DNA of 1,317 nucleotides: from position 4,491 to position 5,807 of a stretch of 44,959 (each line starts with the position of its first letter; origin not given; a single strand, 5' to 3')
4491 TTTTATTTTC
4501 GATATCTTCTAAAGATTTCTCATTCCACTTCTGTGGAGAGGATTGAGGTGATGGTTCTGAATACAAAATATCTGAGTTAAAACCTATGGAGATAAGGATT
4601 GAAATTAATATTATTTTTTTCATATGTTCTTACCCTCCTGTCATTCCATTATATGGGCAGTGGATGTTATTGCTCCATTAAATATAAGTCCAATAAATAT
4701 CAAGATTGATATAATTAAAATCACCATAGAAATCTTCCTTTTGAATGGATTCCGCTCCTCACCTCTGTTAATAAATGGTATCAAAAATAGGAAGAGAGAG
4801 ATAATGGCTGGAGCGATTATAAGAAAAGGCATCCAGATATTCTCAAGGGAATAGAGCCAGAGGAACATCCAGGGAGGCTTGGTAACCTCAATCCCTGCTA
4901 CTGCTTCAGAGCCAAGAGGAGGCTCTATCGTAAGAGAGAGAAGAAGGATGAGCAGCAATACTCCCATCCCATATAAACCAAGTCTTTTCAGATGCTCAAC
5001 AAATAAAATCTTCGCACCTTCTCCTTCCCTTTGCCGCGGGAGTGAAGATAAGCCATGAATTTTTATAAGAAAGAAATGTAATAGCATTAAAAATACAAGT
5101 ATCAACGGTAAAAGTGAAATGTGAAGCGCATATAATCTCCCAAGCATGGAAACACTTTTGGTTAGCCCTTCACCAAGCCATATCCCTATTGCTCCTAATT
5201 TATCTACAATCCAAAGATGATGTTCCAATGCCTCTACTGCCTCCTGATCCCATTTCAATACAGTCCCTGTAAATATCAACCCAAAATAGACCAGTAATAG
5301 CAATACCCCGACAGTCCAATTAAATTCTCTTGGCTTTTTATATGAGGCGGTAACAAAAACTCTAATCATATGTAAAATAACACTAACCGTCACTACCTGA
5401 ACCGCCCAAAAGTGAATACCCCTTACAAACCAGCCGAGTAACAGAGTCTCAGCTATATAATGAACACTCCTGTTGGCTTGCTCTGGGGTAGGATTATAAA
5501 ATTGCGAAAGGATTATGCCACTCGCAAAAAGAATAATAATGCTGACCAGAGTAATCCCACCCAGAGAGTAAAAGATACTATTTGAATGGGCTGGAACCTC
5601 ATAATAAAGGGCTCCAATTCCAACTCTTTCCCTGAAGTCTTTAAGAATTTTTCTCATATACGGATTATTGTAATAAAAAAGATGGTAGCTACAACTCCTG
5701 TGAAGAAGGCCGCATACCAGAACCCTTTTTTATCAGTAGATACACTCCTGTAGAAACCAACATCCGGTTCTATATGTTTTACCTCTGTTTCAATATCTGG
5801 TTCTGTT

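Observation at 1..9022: Twelve-gene operon joining a CusCBA Cu(I)/Ag(I) pump to a quinol/thiol redox module, extra OM barrels and an orphan membrane sensor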

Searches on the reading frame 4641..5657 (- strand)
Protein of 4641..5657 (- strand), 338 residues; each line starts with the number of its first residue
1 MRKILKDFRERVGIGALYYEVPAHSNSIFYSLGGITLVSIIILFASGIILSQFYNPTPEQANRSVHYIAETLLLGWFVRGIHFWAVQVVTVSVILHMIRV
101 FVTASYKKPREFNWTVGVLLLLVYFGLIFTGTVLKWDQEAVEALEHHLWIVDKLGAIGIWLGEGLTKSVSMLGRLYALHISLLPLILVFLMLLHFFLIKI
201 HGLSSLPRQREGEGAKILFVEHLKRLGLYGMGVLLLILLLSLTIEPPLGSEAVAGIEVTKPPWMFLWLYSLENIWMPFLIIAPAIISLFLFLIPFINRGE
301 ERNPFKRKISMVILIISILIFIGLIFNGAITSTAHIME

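Call 6: search_protein_families(library=pfam, proteins=[window:4641-5657:-], max_evalue=0.1)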
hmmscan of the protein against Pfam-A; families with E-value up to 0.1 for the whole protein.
window:4641-5657:- (338 aa): 6 families
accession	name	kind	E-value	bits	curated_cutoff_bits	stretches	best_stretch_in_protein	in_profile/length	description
PF00033.24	Cytochrome_B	-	1.5e-28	100.4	27.2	1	27-200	11-187/189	Cytochrome b/b6/petB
PF13631.11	Cytochrom_B_N_2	-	4.1e-27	95.6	27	1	89-240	3-159/169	Cytochrome b(N-terminal)/b6/petB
PF14358.11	DUF4405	-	0.00012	23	26.7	1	35-98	5-63/66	Domain of unknown function (DUF4405)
PF06749.17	DUF1218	-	0.011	16.6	25.3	0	278-322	4-47/95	Protein of unknown function (DUF1218)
PF00032.22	Cytochrom_B_C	-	0.02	15.6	20.7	1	260-333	12-87/102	Cytochrome b(C-terminal)/b6/petD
PF00499.25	Oxidored_q3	-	0.05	13.8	33.2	1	277-327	41-93/146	NADH-ubiquinone/plastoquinone oxidoreductase chain 6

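Call 7: search_protein_families(library=ncbifam, proteins=[window:4641-5657:-], max_evalue=0.01)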
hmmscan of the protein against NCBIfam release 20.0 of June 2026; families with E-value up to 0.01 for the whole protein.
window:4641-5657:- (338 aa): 4 families
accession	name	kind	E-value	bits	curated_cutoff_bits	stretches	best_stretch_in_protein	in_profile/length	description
NF040969.1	cytb_ExtP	equivalog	9.2e-49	166.1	290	1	23-204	18-203/205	selenite/tellurite reduction operon b-type cytochrome ExtP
NF002990.0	PRK03735.1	subfamily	7.6e-46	156.7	325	1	19-204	25-220/223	cytochrome b6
NF041076.1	cyt_b_SoxC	equivalog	3.1e-26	92.3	740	2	6-205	3-202/542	proton pump complex cytochrome B SoxC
NF050120.1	bc1_QcrB_actin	exception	1.5e-21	76.9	500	1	70-210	83-227/458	cytochrome bc1 complex cytochrome b subunit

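Call 11: find_encoding_contigs(protein=window:4641-5657:-, flank=10000, max_places=6)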
Protein window:4641-5657:- (338 aa): 24 contigs read that carry it; 6 places shown.
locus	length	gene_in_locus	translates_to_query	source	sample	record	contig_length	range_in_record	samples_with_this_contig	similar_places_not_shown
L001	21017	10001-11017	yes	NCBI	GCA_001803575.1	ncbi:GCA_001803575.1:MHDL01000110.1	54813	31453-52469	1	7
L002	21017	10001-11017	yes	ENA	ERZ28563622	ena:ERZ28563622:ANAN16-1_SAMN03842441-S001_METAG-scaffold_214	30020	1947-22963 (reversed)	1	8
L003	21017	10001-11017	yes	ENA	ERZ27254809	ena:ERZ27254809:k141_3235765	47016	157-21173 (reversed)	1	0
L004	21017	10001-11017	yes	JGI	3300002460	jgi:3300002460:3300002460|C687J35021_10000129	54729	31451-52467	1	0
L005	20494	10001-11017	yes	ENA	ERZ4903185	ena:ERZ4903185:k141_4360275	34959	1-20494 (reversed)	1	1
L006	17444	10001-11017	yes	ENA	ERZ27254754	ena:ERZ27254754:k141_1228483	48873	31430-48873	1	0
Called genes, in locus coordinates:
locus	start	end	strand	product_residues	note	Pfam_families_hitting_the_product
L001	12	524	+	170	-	PF04981:NMD3 (faint)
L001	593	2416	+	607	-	PF00682:HMGL-like, PF02436:PYC_OADA, PF00364:Biotin_lipoyl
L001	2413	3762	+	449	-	PF03448:MgtE_N, PF00571:CBS (weak), PF01769:MgtE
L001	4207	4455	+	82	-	PF11823:Se_S_carrier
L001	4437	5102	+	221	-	-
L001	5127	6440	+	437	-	PF01656:CbiA, PF10609:ParA, PF13614:AAA_31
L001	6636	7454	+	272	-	PF13490:zf-HC2, PF14285:DUF4367 (faint)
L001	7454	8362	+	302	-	-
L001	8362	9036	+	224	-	PF01209:Ubie_methyltran, PF00891:Methyltransf_2 (weak), PF05175:MTS, PF13489:Methyltransf_23, PF13847:Methyltransf_31, PF08241:Methyltransf_11, PF08242:Methyltransf_12, PF13649:Methyltransf_25, +3 more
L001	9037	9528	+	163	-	-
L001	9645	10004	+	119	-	-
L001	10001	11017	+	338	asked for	PF00033:Cytochrome_B, PF13631:Cytochrom_B_N_2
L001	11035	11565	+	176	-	-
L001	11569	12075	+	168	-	PF00578:AhpC-TSA, PF08534:Redoxin, PF02630:SCO1-SenC (faint), PF00085:Thioredoxin (weak), PF13098:Thioredoxin_2 (weak), PF13905:Thioredoxin_8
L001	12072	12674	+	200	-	-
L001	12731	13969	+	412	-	PF02321:OEP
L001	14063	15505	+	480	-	PF19335:HMBD (weak), PF25919:BSH_CusB, PF25973:BSH_CzcB, PF25869:3HB_CusB (weak), PF25944:Beta-barrel_RND (weak), PF25954:Beta-barrel_RND_2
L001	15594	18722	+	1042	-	PF00873:ACR_tran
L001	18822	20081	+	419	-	PF13393:tRNA-synt_His, PF00587:tRNA-synt_2b, PF03129:HGTP_anticodon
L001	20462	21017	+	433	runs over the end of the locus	PF16949:ABC_tran_2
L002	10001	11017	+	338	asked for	PF00033:Cytochrome_B, PF13631:Cytochrom_B_N_2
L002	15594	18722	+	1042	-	PF00873:ACR_tran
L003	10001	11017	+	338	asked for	PF00033:Cytochrome_B, PF13631:Cytochrom_B_N_2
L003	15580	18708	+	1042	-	PF00873:ACR_tran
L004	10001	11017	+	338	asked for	PF00033:Cytochrome_B, PF13631:Cytochrom_B_N_2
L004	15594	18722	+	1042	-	PF00873:ACR_tran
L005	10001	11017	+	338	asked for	PF00033:Cytochrome_B, PF13631:Cytochrom_B_N_2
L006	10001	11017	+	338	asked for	PF00033:Cytochrome_B, PF13631:Cytochrom_B_N_2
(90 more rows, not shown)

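Call 12: find_homologous_proteins(query=window:4641-5657:-, max_evalue=1e-10)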
Query window:4641-5657:- (338 aa): 860 proteins with E <= 1e-10 among 8000 candidates; the best 120 are listed.
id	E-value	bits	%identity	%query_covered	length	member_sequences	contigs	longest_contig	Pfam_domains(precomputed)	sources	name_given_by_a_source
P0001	7.1e-179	612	83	100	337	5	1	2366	PF00033.25,PF13631.12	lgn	-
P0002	7.7e-117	408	55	99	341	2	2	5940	PF00033.25,PF13631.12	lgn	-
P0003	1.6e-116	407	56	99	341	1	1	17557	PF00033.25,PF13631.12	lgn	-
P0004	2.6e-116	407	57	99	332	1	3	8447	PF00033.25,PF13631.12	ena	-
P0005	5.2e-116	406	56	99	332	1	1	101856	PF00033.25,PF13631.12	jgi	jgi:ubiquinol-cytochrome c reductase cytochrome b subunit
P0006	1.0e-115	405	56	99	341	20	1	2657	PF00033.25,PF13631.12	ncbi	-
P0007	1.1e-115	405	53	100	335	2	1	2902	PF00033.25,PF13631.12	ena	-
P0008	2.9e-115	403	55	99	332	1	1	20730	PF00033.25,PF13631.12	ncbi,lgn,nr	ncbi:MAG: cytochrome bc complex cytochrome b subunit [Nitrospinae bacterium]|nr:cytochrome bc comple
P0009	7.1e-115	402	54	100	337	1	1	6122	PF00033.25,PF13631.12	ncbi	-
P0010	2.6e-113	397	56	99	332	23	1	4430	PF00033.25,PF13631.12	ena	-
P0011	7.7e-113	395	51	99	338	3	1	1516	PF00033.25,PF13631.12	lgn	-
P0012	1.1e-112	395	53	99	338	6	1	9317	PF00033.25,PF13631.12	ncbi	-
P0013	1.8e-112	394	53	99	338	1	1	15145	PF00033.25,PF13631.12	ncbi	-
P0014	3.1e-112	393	53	99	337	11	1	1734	PF00033.25,PF13631.12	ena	-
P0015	8.8e-112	392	52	99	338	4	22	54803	PF00033.25,PF13631.12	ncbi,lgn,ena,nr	ncbi:MAG: cytochrome bc complex cytochrome b subunit [Nitrospina sp.]|nr:cytochrome bc complex cytoc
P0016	2.0e-111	391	56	100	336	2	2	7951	PF00033.25,PF13631.12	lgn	-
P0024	1.2e-109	385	54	99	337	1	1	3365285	PF00033.25,PF00032.23,PF13631.12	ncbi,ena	-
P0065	2.7e-107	377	53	100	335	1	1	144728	PF00033.25,PF13631.12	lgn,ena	-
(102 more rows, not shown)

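Call 13: find_encoding_contigs(protein=P0024, flank=10000, max_places=2)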
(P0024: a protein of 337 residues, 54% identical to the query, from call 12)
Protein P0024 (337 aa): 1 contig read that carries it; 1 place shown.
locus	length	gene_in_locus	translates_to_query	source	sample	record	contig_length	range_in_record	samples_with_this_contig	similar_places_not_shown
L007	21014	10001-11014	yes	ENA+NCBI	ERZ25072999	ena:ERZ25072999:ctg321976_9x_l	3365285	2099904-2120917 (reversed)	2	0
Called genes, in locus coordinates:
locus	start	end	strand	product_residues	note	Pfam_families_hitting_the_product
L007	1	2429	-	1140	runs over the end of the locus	PF02811:PHP, PF07733:DNA_pol3_alpha, PF17657:DNA_pol3_finger, PF14579:HHH_6, PF01336:tRNA_anti-codon (weak)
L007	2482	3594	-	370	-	PF05222:AlaDh_PNT_N, PF01262:AlaDh_PNT_C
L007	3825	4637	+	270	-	-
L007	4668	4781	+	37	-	-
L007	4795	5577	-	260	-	PF04376:ATE_N, PF04377:ATE_C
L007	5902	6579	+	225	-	PF00535:Glycos_transf_2, PF13641:Glyco_tranf_2_3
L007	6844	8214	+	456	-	-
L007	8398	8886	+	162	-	PF13798:PCYCGC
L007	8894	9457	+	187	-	PF00578:AhpC-TSA, PF08534:Redoxin, PF00255:GSHPx (weak), PF00085:Thioredoxin, PF13905:Thioredoxin_8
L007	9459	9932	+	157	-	-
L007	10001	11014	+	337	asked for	PF00033:Cytochrome_B, PF13631:Cytochrom_B_N_2, PF00032:Cytochrom_B_C (weak)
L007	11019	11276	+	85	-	PF05768:Glrx-like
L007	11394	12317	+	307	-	PF01209:Ubie_methyltran, PF01739:CheR (faint), PF13489:Methyltransf_23, PF08241:Methyltransf_11, PF08242:Methyltransf_12, PF13649:Methyltransf_25, PF13847:Methyltransf_31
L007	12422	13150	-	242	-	PF01812:5-FTHF_cyc-lig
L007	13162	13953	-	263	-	-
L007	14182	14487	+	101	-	PF01329:Pterin_4a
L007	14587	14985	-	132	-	PF08818:DUF1801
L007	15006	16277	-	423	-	PF00278:Orn_DAP_Arg_deC, PF02784:Orn_Arg_deC_N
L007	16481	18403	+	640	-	PF02784:Orn_Arg_deC_N, PF17810:Arg_decarb_HB, PF17944:Arg_decarbox_C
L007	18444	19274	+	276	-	PF13795:HupE_UreJ_2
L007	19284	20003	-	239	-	PF04402:SIMPL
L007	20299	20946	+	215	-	PF01978:TrmB (weak), PF12802:MarR_2, PF08279:HTH_11 (weak), PF09339:HTH_IclR (weak), PF13412:HTH_24 (weak)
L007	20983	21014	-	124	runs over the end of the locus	PF13473:Cupredoxin_1 (faint), PF00127:Copper-bind (faint)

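Call 14: find_encoding_contigs(protein=P0005, flank=10000, max_places=2)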
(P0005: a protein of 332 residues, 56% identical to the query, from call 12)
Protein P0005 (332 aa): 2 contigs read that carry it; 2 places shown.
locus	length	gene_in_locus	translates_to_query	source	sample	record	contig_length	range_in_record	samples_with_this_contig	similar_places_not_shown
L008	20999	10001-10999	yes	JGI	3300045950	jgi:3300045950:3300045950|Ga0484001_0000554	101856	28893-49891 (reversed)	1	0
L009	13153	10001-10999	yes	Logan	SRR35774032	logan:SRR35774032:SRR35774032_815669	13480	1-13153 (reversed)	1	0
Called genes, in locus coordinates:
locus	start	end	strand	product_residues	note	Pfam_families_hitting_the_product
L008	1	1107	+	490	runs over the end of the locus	PF01436:NHL (faint), PF10282:Lactonase (faint), PF21783:YNCE (faint)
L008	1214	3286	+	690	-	-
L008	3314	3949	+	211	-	PF05643:GNA1162-like (weak)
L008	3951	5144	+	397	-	PF09699:Paired_CXXCH_1 (faint), PF14537:Cytochrom_c3_2 (faint)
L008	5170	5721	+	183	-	PF00672:HAMP (weak)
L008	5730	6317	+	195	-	-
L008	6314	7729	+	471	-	PF13623:SurA_N_2 (faint), PF13624:SurA_N_3 (faint), PF13616:Rotamase_3, PF13145:Rotamase_2, PF00639:Rotamase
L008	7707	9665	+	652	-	-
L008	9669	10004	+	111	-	-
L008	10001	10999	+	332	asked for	PF00033:Cytochrome_B, PF13631:Cytochrom_B_N_2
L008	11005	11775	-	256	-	PF00106:adh_short, PF13561:adh_short_C2, PF23441:SDR (weak)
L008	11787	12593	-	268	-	PF11306:DUF3108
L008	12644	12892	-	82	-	-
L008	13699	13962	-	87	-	PF15738:YafQ_toxin, PF06769:YoeB_toxin (faint)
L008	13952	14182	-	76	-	PF10047:DUF2281 (weak)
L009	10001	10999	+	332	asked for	PF00033:Cytochrome_B, PF13631:Cytochrom_B_N_2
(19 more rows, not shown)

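Call 16: find_related_loci(query=A1, collection=genome_contigs, flank=10000)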
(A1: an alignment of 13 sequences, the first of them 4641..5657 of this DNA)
Query A1 (338 aa) in genome_contigs; peptide patterns used: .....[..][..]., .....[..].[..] (x = any residue, [..] = any of these).
349 stretches matched a pattern; 311 encode a relative of the query (tblastn E <= 1e-3); the best 80 are kept; 80 distinct loci.
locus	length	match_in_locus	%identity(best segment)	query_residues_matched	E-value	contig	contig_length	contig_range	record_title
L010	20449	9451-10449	55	3-338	7e-121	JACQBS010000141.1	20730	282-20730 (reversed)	MAG: Nitrospinota bacterium isolate NC_groundwater_948_Pr1_S-0.2um_39_25 Montesol18-Sp2_coassembly_scaffold_988007, whol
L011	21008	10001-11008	53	2-337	4e-117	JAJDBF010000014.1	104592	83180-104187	MAG: Nitrospinaceae bacterium isolate OFTM7 OFTM7_13, whole genome shotgun sequence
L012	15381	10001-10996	56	3-337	7e-117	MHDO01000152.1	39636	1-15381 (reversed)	MAG: Nitrospinae bacterium RIFCSPLOWO2_12_39_16 rifcsplowo2_12_sub10_scaffold_90, whole genome shotgun sequence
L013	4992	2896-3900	53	2-337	2e-116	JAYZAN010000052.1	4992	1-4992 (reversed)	MAG: Nitrospinota bacterium isolate XB_MAG1184 DB_MAG1184_0052, whole genome shotgun sequence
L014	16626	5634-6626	53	6-337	2e-115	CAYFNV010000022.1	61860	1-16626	MAG TPA_asm: uncultured Nitrospina sp. isolate ERP019367_co1_61 genome assembly, contig: NODE_585_length_61860_cov_26.53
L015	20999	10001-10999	54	4-337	5e-114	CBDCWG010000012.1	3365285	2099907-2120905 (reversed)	MAG: Nitrospinales bacterium isolate a2619a5f-0194-4d6d-9150-7445cf304463 genome assembly, contig: contig_12, whole geno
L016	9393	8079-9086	52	1-337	1e-113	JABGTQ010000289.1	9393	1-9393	MAG: Nitrospina sp. isolate SI034_bin134 k141_1412037, whole genome shotgun sequence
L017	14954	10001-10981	53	1-328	4e-113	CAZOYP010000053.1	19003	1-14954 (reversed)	MAG TPA_asm: uncultured Nitrospinaceae bacterium isolate SRP077602_co4_681 genome assembly, contig: NODE_4918_length_190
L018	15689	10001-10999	53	1-337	1e-112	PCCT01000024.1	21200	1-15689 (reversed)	MAG: Nitrospinota bacterium isolate NP1026 45328, whole genome shotgun sequence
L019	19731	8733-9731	52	1-337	2e-112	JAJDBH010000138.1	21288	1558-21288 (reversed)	MAG: Nitrospinaceae bacterium isolate OFTM387 OFTM387_137, whole genome shotgun sequence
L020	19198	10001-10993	52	6-337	7e-112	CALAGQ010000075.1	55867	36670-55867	MAG TPA_asm: uncultured Nitrospina sp. isolate ERR2206756_bin.76_CONCOCT_v1.1_MAG genome assembly, contig: ERZ887841.136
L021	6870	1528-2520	52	6-337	5e-112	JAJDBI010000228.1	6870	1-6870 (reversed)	MAG: Nitrospinaceae bacterium isolate OFTM91 OFTM91_227, whole genome shotgun sequence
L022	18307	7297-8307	50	1-337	5e-112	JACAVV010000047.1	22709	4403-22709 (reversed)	MAG: Nitrospina sp. isolate MSP contig43, whole genome shotgun sequence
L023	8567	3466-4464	52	1-337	8e-112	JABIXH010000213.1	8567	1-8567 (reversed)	MAG: Nitrospina sp. isolate SI073_bin113 k141_1585294, whole genome shotgun sequence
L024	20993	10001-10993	53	3-337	8e-112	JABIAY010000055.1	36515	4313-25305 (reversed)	MAG: Nitrospina sp. isolate SI048_bin14 k141_432416, whole genome shotgun sequence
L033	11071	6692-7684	54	5-338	6e-111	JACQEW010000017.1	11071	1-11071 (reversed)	MAG: Nitrospinota bacterium isolate NC_groundwater_1031_Pr1_S-0.65um_41_11 Montesol18_Sp65_coassembly_scaffold_146354, w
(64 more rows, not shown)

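Call 28: search_protein_families(library=ncbifam, proteins=[L001:15594-18722:+, L033:2937-3326:+, L033:4248-4769:+, L033:4741-5076:+, L007:8398-8886:+, L007:9459-9932:+, L007:11019-11276:+, L007:11394-12317:+], max_evalue=0.001)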
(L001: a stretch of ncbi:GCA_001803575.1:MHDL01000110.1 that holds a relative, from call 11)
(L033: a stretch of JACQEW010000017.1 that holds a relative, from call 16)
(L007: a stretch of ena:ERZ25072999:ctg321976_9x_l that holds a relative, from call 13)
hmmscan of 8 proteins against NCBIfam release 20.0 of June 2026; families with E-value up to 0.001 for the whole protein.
L001:15594-18722:+ (1042 aa): 12 families
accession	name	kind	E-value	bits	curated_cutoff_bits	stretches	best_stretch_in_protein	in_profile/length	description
TIGR00914.1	2A0601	subfamily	0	1233.5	701.45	1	1-1031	1-1035/1051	CusA/CzcA family heavy metal efflux RND transporter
NF033617.1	RND_permease_2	subfamily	2.5e-129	433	1250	1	9-1030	4-1006/1009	multidrug efflux RND transporter permease subunit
NF000282.2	RND_permease_1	subfamily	4.3e-105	352.7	1250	1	23-1030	18-1026/1029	multidrug efflux RND transporter permease subunit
TIGR00915.1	2A0602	subfamily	6.8e-92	309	940.35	1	21-1039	17-1036/1050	efflux RND transporter permease subunit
NF007905.0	PRK10614.1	equivalog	3.2e-76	256.9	1774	1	15-1032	13-1009/1025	multidrug efflux RND transporter permease subunit MdtC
NF007133.0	PRK09579.1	equivalog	4.9e-70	236.3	1763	2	23-598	21-591/1017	multidrug efflux RND transporter permease subunit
NF007798.0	PRK10503.1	equivalog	2.4e-66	224.1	1584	1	22-1031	29-1022/1040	MdtB/MuxB family multidrug efflux RND transporter permease subunit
NF007131.0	PRK09577.1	equivalog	1e-65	222.1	1768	1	24-1036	20-1026/1045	multidrug efflux RND transporter permease subunit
NF000037.1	RND_perm_OqxB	exception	4.5e-59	200.2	2200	2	27-529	25-530/1050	multidrug efflux RND transporter permease subunit OqxB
NF007842.1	PRK10555.1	equivalog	1e-58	199.1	1854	2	27-501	23-498/1036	multidrug efflux RND transporter permease AcrD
NF011706.2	PRK15127.1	equivalog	2.9e-45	154.6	2150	2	27-501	23-498/1049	multidrug efflux RND transporter permease subunit AcrB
NF009581.0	PRK13024.1-1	equivalog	0.00032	19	1058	0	334-416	253-336/752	protein translocase subunit SecDF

L033:2937-3326:+ (129 aa): 0 families

L033:4248-4769:+ (173 aa): 0 families

L033:4741-5076:+ (111 aa): 0 families

L007:8398-8886:+ (162 aa): 1 family
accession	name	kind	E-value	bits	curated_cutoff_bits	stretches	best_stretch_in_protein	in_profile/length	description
NF041379.1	OS_HP4_CYCXC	equivalog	1.7e-35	121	90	1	64-152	1-89/90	CYCXC family (seleno)protein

L007:9459-9932:+ (157 aa): 0 families

L007:11019-11276:+ (85 aa): 1 family
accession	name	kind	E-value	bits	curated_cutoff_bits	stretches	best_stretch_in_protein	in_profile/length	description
TIGR00411.1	redox_disulf_1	equivalog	0.00087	19.3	92.75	1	6-67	2-66/82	MJ0307 family thioredoxin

L007:11394-12317:+ (307 aa): 35 families (the best 25 are shown)
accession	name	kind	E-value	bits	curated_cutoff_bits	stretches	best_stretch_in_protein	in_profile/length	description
TIGR01934.1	MenG_MenH_UbiE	subfamily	4.6e-22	78.4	158.35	1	71-172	39-140/223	ubiquinone/menaquinone biosynthesis methyltransferase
TIGR02072.1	BioC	equivalog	2.8e-19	69.9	184.95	1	57-174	19-133/244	malonyl-ACP O-methyltransferase BioC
NF001244.0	PRK00216.1-5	equivalog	1.1e-18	67.3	216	1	72-172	49-152/236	bifunctional demethylmenaquinone methyltransferase/2-methoxy-6-polyprenyl-1,4-benzoquinol methylase UbiE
NF001240.0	PRK00216.1-1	equivalog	4e-18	65.4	378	1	72-171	64-166/251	bifunctional demethylmenaquinone methyltransferase/2-methoxy-6-polyprenyl-1,4-benzoquinol methylase UbiE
NF001241.0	PRK00216.1-2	equivalog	1.6e-17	64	327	1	69-173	49-147/231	demethylmenaquinone methyltransferase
NF001243.0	PRK00216.1-4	equivalog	1e-16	61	235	1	71-171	47-149/237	demethylmenaquinone methyltransferase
NF001242.0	PRK00216.1-3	equivalog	1.9e-16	60.2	351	1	70-171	69-173/258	bifunctional demethylmenaquinone methyltransferase/2-methoxy-6-polyprenyl-1,4-benzoquinol methylase UbiE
NF047649.1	MTase_UXPK_star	exception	4.9e-16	58.6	460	1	68-171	74-179/283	methyltransferase/UXPK-star double selenoprotein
NF045667.1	MTase_DVU1556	equivalog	1.6e-14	53.9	155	1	69-173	20-119/213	DVU_1556 family methyltransferase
NF041536.1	ArsM_DUF2284_UU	exception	2.9e-14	52.3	575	1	69-172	74-179/459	arsenite methyltransferase/DUF2284 domain selenoprotein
TIGR02752.1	MenG_heptapren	equivalog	3.1e-14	53.1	419.85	1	74-171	48-147/231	demethylmenaquinone methyltransferase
NF052510.1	methyltran_MpqE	exception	8.1e-14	51.6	335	1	57-170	33-148/234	methyl-plastoquinone biosynthesis methyltransferase MpqE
NF007610.0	PRK10258.1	equivalog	3.6e-13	49.4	342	1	72-174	43-139/251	malonyl-ACP O-methyltransferase BioC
NF045823.1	PthPhpthDimycoMt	equivalog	4.3e-13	49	300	1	74-174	69-167/256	phthiotriol/phenolphthiotriol dimycocerosates methyltransferase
NF040539.1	AST_met_ArsM_2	exception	5.3e-13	49.4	240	1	56-179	39-169/262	putative arsinothricin biosynthesis methyltransferase ArsM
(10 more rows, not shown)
